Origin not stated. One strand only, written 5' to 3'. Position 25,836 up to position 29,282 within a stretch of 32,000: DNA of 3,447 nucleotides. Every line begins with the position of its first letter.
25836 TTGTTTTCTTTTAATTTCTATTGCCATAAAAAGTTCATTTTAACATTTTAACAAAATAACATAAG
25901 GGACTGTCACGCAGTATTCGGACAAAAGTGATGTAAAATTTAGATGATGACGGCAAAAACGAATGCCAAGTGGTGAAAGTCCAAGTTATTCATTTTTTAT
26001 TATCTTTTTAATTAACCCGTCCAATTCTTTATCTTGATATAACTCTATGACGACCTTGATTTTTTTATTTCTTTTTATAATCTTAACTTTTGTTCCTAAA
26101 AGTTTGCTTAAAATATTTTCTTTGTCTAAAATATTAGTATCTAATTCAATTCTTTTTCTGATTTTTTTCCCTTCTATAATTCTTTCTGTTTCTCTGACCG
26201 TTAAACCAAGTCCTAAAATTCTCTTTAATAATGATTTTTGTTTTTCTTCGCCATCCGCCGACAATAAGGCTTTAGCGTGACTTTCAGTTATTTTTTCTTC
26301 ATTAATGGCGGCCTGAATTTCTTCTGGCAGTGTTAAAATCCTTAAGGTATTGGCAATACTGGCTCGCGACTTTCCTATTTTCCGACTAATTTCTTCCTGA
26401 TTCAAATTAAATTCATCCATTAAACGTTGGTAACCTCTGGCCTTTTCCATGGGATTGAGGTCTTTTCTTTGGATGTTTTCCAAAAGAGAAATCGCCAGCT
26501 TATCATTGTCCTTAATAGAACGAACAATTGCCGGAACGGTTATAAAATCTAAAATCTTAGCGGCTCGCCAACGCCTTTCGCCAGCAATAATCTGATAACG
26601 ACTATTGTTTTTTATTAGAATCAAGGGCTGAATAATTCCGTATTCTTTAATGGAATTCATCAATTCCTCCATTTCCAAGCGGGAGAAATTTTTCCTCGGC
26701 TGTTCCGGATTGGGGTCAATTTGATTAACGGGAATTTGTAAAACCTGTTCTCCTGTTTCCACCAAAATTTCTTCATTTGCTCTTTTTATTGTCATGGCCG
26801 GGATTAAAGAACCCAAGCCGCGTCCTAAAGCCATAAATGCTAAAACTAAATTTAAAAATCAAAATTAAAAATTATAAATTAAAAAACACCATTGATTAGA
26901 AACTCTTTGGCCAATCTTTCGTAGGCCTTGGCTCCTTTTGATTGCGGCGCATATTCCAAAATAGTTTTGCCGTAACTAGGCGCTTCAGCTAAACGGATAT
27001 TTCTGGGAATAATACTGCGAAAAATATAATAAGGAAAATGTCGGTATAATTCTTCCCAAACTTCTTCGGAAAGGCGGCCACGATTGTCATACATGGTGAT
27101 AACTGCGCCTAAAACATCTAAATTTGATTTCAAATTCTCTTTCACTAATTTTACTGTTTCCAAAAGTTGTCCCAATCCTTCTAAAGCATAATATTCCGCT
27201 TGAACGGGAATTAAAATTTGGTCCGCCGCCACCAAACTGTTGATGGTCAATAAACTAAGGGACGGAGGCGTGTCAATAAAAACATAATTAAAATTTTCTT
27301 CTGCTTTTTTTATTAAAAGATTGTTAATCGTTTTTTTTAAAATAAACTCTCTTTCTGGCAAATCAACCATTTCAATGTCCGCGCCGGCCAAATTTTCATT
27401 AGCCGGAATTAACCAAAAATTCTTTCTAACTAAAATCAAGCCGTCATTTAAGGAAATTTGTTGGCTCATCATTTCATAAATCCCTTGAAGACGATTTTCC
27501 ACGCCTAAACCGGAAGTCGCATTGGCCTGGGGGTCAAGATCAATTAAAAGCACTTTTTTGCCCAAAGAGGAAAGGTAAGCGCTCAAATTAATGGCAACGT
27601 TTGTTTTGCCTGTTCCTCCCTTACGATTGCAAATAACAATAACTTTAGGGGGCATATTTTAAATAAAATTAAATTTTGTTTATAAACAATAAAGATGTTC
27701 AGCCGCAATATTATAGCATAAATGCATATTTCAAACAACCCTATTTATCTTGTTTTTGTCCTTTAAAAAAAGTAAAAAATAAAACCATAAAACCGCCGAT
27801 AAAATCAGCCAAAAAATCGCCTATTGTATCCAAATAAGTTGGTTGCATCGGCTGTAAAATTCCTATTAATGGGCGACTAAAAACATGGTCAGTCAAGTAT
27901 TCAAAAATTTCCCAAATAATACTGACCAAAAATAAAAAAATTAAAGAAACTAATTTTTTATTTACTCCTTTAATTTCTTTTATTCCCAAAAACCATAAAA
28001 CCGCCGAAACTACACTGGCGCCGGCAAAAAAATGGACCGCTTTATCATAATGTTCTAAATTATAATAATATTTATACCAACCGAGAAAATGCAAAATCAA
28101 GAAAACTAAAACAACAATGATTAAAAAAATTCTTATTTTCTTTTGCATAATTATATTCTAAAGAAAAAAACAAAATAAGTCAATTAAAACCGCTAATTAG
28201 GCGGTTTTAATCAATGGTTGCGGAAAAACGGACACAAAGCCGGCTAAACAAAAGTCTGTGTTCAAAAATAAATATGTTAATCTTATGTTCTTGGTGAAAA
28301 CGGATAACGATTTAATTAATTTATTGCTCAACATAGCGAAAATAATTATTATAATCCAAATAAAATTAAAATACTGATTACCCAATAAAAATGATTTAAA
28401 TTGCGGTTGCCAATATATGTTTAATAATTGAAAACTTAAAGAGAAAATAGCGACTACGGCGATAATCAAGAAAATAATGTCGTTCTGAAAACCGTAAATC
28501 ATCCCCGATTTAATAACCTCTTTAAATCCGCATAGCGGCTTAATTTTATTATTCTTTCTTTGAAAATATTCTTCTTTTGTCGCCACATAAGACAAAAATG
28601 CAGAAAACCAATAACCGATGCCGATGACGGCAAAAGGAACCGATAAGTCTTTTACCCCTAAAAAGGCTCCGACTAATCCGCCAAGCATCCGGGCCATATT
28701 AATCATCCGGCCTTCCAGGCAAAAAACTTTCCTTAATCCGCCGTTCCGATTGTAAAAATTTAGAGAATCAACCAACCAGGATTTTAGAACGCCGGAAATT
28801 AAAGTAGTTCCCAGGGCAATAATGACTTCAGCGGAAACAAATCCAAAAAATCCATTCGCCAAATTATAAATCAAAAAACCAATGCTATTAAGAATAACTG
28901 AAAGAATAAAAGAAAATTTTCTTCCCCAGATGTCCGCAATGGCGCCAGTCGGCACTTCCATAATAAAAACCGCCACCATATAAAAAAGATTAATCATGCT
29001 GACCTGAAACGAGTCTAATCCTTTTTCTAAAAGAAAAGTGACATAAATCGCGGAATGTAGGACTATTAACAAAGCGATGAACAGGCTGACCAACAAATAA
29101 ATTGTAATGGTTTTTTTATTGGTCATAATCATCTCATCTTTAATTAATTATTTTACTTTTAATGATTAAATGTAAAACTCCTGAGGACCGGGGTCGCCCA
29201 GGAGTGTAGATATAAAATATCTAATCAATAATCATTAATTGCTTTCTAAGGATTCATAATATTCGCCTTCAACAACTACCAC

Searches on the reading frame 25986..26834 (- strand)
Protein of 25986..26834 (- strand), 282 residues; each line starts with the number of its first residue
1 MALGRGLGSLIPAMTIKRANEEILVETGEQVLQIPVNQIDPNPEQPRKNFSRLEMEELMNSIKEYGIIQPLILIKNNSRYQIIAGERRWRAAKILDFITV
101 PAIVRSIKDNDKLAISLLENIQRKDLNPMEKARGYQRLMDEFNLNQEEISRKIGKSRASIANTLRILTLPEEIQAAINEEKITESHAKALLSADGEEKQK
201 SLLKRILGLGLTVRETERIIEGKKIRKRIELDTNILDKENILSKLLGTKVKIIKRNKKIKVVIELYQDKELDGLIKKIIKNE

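Call 39: search_protein_families(library=pfam, proteins=[window:25986-26834:-], max_evalue=0.001)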
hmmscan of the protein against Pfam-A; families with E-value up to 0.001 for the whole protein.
window:25986-26834:- (282 aa): 2 families
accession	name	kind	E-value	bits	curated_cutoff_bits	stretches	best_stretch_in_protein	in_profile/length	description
PF17762.8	HTH_ParB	-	1.6e-36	125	22.6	1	124-222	1-99/102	ParB HTH domain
PF02195.25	ParB_N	-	3.4e-32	110.8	26.3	1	29-122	1-95/95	ParB N-terminal domain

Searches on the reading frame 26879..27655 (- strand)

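Call 39: search_protein_families(library=pfam, proteins=[window:26879-27655:-], max_evalue=0.001)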
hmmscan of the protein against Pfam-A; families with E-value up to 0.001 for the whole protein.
window:26879-27655:- (258 aa): 8 families
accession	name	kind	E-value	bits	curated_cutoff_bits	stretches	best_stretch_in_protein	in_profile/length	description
PF13614.12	AAA_31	-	7.7e-56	189.3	27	1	4-180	2-176/177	AAA domain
PF01656.29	CbiA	-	3.1e-27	95.5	25.4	1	6-232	1-125/125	CobQ/CobB/MinD/ParA nucleotide binding domain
PF09140.17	MipZ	-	9e-12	45.3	20.7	1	4-171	1-150/262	ATPase MipZ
PF06564.18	CBP_BcsQ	-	6.2e-10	39.4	21.3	1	7-250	5-231/234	Cellulose biosynthesis protein BcsQ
PF10609.15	ParA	-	7.9e-10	39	27.1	1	4-249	4-242/246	NUBPL iron-transfer P-loop NTPase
PF00142.24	Fer4_NifH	-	8.5e-10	39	25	1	11-50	7-46/271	4Fe-4S iron sulfur cluster binding proteins, NifH/frxC family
PF02374.21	ArsA_ATPase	-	1.6e-06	28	24.3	1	7-45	4-42/305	Anion-transporting ATPase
PF07015.17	VirC1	-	6.9e-05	22.7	24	0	4-41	2-39/231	VirC1 protein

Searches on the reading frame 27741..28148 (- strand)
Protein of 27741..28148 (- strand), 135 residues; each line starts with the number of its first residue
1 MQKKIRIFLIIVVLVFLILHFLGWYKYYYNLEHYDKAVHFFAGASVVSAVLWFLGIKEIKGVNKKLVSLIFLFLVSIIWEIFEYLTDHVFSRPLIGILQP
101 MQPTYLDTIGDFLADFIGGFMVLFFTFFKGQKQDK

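Call 39: search_protein_families(library=pfam, proteins=[window:27741-28148:-], max_evalue=0.001)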
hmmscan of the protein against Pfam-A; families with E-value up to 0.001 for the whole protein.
window:27741-28148:- (135 aa): 1 family
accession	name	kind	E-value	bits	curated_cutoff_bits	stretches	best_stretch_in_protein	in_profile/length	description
PF09997.14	DUF2238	-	0.00089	19.6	26.4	0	31-91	56-116/140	Predicted membrane protein (DUF2238)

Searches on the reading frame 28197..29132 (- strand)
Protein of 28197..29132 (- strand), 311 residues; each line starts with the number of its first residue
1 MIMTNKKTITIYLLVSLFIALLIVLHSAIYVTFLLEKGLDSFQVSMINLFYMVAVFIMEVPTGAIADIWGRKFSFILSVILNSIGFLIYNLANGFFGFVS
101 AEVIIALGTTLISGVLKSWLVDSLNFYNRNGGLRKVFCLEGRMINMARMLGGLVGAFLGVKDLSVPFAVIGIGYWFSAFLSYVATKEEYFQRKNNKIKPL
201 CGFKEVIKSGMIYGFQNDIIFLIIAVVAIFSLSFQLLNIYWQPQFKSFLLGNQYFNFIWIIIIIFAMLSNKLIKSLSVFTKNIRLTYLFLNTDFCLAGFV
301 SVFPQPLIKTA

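Call 39: search_protein_families(library=pfam, proteins=[window:28197-29132:-], max_evalue=0.001)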
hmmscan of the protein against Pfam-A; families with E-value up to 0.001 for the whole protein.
window:28197-29132:- (311 aa): 1 family
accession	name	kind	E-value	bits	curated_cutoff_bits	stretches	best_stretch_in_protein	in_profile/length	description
PF07690.21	MFS_1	-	1.5e-11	44.2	33.4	1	14-300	3-286/347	Major Facilitator Superfamily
